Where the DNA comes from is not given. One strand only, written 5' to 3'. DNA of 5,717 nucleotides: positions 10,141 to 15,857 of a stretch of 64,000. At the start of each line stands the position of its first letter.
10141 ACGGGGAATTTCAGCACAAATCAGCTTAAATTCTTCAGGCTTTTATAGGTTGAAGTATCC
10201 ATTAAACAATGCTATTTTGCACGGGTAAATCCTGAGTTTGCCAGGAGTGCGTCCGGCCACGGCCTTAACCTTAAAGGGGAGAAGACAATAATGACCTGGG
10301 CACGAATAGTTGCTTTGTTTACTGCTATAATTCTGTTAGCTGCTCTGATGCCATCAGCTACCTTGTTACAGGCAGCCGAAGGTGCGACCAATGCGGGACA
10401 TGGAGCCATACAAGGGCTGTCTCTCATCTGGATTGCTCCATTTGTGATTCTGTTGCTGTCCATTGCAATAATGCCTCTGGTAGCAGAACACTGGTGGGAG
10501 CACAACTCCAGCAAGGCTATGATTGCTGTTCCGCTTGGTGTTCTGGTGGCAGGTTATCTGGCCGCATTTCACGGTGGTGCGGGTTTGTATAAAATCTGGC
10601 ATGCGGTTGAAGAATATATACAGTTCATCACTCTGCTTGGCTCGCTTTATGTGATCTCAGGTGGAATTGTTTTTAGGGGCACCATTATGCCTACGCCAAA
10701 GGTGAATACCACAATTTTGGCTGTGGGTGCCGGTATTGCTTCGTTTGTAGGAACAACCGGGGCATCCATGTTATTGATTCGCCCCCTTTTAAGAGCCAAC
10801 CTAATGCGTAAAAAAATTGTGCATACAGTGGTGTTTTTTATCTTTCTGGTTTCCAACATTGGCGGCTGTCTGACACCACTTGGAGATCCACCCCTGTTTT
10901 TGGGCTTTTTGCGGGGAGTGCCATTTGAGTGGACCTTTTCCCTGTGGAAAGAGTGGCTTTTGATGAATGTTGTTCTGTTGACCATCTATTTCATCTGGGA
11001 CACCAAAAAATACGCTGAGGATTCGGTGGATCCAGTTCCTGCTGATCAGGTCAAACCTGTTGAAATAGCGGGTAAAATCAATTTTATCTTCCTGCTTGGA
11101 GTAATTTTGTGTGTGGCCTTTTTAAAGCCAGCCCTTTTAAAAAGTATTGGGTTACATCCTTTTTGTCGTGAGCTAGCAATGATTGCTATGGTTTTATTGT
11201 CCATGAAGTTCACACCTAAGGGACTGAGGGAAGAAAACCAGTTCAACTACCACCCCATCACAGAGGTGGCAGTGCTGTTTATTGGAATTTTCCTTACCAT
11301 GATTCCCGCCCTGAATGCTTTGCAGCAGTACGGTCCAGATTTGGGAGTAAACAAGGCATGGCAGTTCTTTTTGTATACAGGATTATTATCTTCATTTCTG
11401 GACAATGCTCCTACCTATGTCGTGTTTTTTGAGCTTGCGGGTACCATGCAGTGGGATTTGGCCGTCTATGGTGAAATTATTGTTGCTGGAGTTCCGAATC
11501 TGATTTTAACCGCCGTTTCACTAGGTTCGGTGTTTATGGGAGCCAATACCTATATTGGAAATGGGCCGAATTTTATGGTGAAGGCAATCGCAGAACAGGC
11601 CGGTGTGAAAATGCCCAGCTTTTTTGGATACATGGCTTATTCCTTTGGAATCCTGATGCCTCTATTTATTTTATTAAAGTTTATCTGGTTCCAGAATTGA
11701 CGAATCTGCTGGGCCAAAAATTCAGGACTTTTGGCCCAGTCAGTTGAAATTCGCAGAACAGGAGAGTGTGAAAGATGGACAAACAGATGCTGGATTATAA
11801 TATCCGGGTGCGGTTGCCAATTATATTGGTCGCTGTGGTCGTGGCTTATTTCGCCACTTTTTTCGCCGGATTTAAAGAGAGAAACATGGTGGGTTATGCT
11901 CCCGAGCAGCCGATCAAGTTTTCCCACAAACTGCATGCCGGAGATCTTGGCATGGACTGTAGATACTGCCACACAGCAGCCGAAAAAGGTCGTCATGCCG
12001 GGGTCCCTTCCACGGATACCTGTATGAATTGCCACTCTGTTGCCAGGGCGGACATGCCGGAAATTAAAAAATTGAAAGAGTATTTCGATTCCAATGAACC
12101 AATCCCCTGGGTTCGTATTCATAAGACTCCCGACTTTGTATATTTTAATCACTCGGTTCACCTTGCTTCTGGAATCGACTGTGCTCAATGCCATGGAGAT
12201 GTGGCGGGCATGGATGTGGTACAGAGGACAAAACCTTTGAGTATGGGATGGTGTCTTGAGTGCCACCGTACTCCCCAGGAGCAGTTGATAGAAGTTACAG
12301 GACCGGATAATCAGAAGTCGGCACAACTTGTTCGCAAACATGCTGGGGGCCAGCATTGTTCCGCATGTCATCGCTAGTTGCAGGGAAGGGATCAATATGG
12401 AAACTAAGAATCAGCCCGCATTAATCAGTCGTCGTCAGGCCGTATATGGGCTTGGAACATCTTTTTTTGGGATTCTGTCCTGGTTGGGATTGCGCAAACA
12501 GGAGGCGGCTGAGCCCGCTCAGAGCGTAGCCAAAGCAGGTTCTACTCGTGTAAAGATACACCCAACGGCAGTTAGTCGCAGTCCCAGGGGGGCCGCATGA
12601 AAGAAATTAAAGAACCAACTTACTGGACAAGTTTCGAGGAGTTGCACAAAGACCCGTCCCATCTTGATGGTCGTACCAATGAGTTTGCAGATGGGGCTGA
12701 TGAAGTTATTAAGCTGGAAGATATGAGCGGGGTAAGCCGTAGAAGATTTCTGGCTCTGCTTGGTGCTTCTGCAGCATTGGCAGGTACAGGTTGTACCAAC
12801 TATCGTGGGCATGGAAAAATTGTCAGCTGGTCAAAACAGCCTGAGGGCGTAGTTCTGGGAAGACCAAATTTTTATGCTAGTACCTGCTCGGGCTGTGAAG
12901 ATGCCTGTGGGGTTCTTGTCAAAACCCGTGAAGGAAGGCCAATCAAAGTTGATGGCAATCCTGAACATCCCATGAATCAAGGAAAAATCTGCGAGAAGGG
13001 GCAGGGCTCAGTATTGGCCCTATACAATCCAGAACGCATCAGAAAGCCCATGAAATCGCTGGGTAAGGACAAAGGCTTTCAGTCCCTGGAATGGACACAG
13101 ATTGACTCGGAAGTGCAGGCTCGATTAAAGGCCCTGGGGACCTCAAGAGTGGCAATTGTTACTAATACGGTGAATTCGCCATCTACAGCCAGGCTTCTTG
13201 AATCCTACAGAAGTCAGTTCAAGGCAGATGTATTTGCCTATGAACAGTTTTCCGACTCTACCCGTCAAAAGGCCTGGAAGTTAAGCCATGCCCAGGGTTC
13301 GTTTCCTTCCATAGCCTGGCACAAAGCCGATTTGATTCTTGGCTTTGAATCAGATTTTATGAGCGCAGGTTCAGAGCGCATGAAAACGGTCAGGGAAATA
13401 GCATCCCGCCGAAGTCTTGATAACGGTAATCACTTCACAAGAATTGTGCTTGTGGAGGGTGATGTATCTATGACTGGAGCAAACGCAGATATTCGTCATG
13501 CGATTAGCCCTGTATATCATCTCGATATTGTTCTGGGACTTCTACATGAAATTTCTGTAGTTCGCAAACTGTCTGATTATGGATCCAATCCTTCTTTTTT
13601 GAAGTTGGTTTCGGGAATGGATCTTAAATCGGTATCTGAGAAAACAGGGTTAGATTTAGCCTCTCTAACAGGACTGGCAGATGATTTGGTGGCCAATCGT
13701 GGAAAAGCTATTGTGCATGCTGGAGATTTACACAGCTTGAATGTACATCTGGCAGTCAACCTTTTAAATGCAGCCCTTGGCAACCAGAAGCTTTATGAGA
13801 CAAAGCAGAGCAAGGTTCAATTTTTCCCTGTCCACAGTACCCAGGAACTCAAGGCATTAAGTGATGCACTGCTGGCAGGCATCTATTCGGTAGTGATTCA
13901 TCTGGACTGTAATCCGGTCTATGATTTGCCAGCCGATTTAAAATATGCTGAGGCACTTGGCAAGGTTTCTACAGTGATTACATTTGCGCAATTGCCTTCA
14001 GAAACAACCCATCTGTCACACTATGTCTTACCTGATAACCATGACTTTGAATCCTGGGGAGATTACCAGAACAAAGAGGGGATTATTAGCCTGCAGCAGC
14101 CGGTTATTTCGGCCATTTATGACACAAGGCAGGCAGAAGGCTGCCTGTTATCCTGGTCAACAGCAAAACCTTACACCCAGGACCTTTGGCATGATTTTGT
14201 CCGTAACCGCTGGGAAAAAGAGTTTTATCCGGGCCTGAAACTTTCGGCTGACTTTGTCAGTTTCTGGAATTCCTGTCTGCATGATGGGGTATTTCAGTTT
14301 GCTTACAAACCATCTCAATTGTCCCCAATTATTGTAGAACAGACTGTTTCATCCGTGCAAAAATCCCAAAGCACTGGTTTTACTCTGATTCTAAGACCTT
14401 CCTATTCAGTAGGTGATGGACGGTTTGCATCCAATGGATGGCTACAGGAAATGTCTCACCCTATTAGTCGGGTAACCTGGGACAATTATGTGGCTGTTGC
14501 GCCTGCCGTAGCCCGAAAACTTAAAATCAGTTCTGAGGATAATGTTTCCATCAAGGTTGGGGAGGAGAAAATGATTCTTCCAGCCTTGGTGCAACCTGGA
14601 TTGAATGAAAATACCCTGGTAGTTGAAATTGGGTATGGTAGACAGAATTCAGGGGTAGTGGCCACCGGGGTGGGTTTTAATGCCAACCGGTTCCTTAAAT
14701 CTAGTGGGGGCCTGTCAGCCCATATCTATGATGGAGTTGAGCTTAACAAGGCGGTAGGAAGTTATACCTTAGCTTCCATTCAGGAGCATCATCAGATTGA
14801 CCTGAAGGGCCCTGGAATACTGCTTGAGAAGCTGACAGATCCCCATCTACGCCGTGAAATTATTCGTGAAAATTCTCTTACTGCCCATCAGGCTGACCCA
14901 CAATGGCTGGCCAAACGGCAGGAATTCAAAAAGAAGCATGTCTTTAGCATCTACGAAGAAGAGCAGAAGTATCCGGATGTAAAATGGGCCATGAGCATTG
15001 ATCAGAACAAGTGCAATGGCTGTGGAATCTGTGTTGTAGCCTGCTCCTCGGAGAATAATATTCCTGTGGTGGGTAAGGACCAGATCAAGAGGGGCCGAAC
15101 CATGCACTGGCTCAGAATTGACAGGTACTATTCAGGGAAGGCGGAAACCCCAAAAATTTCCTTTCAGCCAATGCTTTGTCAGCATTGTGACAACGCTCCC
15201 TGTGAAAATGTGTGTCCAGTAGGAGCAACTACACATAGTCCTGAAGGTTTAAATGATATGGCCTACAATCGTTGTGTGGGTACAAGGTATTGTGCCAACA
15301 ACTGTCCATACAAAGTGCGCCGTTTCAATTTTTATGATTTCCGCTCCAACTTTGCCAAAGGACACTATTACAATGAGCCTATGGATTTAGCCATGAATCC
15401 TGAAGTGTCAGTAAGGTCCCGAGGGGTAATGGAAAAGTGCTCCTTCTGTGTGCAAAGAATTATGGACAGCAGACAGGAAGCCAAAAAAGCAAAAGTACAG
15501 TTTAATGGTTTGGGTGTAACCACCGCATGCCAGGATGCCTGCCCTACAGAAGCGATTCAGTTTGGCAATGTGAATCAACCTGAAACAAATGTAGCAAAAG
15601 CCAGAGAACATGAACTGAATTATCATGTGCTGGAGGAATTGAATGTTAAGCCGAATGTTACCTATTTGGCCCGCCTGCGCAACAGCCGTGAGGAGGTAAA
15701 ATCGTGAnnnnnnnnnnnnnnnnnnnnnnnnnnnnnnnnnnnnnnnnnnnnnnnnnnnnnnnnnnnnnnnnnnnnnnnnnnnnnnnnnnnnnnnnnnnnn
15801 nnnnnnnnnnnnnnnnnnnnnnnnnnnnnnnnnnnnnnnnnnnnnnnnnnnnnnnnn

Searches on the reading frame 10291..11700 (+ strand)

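Call 8: search_protein_families(library=pfam, proteins=[window:10291-11700:+], max_evalue=0.001)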
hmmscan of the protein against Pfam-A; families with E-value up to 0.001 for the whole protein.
window:10291-11700:+ (469 aa): 2 families
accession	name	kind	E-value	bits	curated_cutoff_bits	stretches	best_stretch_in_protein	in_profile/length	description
PF16980.11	CitMHS_2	-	7.1e-159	529.7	25.7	1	42-467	3-448/448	Putative citrate transport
PF03600.22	CitMHS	-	2.2e-06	27.4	31.9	1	142-387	83-318/336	Citrate transporter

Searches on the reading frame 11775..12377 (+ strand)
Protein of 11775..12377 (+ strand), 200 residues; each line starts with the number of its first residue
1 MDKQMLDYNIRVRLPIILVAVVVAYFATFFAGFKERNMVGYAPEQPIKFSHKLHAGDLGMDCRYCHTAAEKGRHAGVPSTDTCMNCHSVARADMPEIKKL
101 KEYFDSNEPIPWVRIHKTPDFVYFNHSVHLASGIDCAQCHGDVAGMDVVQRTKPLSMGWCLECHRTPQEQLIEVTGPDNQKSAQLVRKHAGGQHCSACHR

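Call 9: search_protein_families(library=pfam, proteins=[window:11775-12377:+], max_evalue=0.001)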
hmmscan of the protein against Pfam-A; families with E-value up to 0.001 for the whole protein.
window:11775-12377:+ (200 aa): 3 families
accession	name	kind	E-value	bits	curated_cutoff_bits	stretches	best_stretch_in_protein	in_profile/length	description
PF14522.11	Cytochrome_C7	-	1.6e-13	50.7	24.8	2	122-200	1-67/67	Cytochrome c7 and related cytochrome c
PF14537.11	Cytochrom_c3_2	-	3.9e-12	46.9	25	2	128-200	1-65/79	Cytochrome c3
PF02335.20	Cytochrom_C552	-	0.00069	19.1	24.1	1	117-185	228-303/438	Cytochrome c552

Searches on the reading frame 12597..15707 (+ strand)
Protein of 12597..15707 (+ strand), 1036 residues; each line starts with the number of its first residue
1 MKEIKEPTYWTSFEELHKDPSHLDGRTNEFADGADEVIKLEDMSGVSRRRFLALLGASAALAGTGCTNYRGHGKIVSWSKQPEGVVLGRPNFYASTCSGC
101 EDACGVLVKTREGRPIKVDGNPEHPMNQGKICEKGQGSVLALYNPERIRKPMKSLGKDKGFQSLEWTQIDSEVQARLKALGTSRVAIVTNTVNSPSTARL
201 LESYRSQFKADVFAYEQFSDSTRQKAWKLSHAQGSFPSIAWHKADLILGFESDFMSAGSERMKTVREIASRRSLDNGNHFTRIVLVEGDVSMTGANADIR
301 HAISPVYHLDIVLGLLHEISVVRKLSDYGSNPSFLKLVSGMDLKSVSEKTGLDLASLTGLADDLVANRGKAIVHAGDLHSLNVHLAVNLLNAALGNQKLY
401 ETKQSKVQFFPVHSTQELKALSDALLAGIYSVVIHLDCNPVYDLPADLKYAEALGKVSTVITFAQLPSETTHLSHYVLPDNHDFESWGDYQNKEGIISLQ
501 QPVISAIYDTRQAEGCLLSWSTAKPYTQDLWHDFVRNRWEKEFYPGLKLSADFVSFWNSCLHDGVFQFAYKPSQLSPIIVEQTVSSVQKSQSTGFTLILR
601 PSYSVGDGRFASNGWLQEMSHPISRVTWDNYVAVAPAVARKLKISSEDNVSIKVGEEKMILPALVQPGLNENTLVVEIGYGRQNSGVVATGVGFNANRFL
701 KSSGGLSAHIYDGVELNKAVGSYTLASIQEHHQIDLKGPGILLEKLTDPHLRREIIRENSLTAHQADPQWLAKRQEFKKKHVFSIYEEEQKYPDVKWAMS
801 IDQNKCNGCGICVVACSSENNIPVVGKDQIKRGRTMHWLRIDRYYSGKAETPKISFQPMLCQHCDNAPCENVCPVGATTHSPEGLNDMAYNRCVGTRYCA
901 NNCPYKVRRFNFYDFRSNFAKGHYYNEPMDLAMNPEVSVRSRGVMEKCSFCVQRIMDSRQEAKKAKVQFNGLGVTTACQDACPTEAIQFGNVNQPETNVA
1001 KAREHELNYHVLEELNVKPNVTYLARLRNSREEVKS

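Call 9: search_protein_families(library=pfam, proteins=[window:12597-15707:+], max_evalue=0.001)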
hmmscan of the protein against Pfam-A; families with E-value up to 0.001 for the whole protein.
window:12597-15707:+ (1036 aa): 10 families
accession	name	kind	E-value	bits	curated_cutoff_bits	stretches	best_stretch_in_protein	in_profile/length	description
PF04879.21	Molybdop_Fe4S4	-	7.9e-14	51.8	22.7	1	92-138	3-49/55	Molybdopterin oxidoreductase Fe4S4 domain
PF12838.12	Fer4_7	-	9.6e-13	48.8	27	1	805-877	1-52/52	4Fe-4S dicluster domain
PF13247.11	Fer4_11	-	4.2e-08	33.7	26.2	1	854-911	3-62/100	4Fe-4S dicluster domain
PF00384.28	Molybdopterin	-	8.9e-08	32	24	1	147-512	1-342/353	Molybdopterin oxidoreductase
PF25160.1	LdpA_Fe-S-bd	-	4.3e-06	26.9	27.6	0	866-906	6-41/49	LdpA Fe-S cluster-binding domain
PF12837.12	Fer4_6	-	1.2e-05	25.4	25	1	800-817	3-20/24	4Fe-4S binding domain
PF12797.12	Fer4_2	-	1.4e-05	25.2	24.5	1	797-817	1-21/22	4Fe-4S binding domain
PF13237.11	Fer4_10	-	2.5e-05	24.5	25.5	0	799-817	2-21/53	4Fe-4S dicluster domain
PF13183.11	Fer4_8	-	3e-05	24.9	27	0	804-876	3-67/68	4Fe-4S dicluster domain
PF00037.32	Fer4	-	0.00062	19.9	21.1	1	800-816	2-18/24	4Fe-4S binding domain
